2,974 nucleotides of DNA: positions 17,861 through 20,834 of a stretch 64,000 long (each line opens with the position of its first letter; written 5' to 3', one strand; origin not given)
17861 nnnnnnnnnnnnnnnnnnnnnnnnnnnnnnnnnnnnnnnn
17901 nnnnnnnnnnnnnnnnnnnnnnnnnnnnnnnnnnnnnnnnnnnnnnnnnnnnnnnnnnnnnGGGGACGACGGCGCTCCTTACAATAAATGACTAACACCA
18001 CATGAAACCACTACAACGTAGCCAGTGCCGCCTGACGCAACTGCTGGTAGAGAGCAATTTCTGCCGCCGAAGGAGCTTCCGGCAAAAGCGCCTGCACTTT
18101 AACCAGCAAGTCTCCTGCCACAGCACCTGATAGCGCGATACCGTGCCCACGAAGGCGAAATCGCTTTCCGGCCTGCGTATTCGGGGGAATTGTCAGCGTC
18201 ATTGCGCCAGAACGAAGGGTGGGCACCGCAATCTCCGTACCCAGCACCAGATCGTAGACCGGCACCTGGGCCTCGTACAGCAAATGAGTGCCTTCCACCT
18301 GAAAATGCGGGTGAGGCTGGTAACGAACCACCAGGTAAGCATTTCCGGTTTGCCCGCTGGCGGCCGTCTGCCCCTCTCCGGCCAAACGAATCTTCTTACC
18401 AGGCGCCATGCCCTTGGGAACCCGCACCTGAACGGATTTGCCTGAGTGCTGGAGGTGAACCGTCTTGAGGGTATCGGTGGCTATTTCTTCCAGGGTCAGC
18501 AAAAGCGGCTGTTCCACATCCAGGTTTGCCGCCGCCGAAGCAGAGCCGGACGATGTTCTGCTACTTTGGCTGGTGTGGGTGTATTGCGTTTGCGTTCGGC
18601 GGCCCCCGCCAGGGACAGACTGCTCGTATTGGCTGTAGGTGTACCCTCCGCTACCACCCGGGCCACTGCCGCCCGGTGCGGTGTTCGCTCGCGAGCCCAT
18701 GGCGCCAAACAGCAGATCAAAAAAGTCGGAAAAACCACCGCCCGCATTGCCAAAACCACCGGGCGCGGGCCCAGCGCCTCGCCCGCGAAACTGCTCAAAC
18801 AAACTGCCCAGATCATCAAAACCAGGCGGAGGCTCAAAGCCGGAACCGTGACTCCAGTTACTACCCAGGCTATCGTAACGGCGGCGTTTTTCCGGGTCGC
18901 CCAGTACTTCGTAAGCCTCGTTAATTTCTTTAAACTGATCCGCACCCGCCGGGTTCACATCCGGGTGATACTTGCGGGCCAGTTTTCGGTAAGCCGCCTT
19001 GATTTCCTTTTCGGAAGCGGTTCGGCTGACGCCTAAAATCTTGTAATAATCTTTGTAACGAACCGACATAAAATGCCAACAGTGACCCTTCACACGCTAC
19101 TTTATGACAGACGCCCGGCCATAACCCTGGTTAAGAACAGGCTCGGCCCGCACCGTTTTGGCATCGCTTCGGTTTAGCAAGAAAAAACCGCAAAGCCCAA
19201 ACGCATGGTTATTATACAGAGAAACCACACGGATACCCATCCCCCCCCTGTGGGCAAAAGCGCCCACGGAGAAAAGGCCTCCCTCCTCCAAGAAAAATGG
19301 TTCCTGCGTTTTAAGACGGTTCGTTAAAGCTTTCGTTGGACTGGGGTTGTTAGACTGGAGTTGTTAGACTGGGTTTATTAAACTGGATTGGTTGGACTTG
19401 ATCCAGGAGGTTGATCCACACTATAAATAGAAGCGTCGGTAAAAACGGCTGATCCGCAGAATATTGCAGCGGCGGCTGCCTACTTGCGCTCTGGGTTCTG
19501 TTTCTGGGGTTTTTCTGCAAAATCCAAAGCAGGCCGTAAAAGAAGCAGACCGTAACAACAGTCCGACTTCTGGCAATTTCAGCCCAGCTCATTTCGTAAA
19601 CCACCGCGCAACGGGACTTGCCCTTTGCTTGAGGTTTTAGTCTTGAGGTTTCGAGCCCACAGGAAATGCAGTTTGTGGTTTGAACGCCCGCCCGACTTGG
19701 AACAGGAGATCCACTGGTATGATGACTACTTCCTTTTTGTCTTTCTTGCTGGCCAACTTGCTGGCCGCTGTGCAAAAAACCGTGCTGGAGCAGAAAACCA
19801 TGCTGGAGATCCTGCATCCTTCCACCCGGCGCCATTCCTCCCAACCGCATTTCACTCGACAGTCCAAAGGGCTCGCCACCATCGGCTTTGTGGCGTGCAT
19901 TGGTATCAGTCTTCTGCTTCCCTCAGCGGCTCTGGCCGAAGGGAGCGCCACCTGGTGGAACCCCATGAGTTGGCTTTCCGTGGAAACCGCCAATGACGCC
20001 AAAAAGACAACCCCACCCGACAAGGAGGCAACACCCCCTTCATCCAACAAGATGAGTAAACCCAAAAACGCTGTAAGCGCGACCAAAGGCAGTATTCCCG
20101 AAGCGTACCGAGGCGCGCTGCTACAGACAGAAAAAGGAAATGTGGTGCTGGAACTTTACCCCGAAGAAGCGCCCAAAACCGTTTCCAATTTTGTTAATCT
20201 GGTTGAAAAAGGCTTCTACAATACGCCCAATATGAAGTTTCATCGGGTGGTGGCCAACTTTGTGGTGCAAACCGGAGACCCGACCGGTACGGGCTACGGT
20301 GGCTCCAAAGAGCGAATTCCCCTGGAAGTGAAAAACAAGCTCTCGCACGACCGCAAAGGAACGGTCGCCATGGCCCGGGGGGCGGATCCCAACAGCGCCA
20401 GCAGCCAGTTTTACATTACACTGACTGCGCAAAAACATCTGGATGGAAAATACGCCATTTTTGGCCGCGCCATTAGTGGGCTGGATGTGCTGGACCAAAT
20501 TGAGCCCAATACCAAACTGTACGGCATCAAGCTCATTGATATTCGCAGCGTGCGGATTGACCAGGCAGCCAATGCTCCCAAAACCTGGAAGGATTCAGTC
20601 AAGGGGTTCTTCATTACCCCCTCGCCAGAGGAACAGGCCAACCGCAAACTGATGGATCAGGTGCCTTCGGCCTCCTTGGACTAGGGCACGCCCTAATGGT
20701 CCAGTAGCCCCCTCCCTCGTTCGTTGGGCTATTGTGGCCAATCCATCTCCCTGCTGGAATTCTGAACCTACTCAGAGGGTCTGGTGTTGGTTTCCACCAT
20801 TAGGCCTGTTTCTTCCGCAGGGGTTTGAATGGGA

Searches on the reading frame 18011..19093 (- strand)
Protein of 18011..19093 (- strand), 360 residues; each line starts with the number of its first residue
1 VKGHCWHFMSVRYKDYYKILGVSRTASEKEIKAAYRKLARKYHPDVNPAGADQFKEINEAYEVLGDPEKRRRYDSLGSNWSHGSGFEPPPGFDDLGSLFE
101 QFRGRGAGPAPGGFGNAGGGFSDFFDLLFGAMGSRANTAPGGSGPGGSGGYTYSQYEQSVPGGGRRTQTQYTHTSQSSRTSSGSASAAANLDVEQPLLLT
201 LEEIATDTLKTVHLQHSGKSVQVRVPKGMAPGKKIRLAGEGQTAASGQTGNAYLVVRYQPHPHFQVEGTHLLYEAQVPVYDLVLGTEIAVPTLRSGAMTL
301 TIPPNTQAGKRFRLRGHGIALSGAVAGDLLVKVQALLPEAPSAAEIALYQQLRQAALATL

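Call 76: search_protein_families(library=pfam, proteins=[window:18011-19093:-], max_evalue=0.00001)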
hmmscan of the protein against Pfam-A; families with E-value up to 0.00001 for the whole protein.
window:18011-19093:- (360 aa): 2 families
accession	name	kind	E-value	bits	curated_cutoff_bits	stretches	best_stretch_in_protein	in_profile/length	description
PF01556.23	DnaJ_C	-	2.1e-33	115.9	26.6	1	194-338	2-152/152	DnaJ C terminal domain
PF00226.36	DnaJ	-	1.8e-27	95.6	27.8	1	15-74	1-63/63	DnaJ domain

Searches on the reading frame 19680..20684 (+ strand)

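Call 76: search_protein_families(library=pfam, proteins=[window:19680-20684:+], max_evalue=0.00001)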
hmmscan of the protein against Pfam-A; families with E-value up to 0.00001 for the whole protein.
window:19680-20684:+ (334 aa): 1 family
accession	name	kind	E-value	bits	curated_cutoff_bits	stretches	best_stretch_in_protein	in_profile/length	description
PF00160.26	Pro_isomerase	-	1.3e-44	152.7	21.7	1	148-276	4-139/159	Cyclophilin type peptidyl-prolyl cis-trans isomerase/CLD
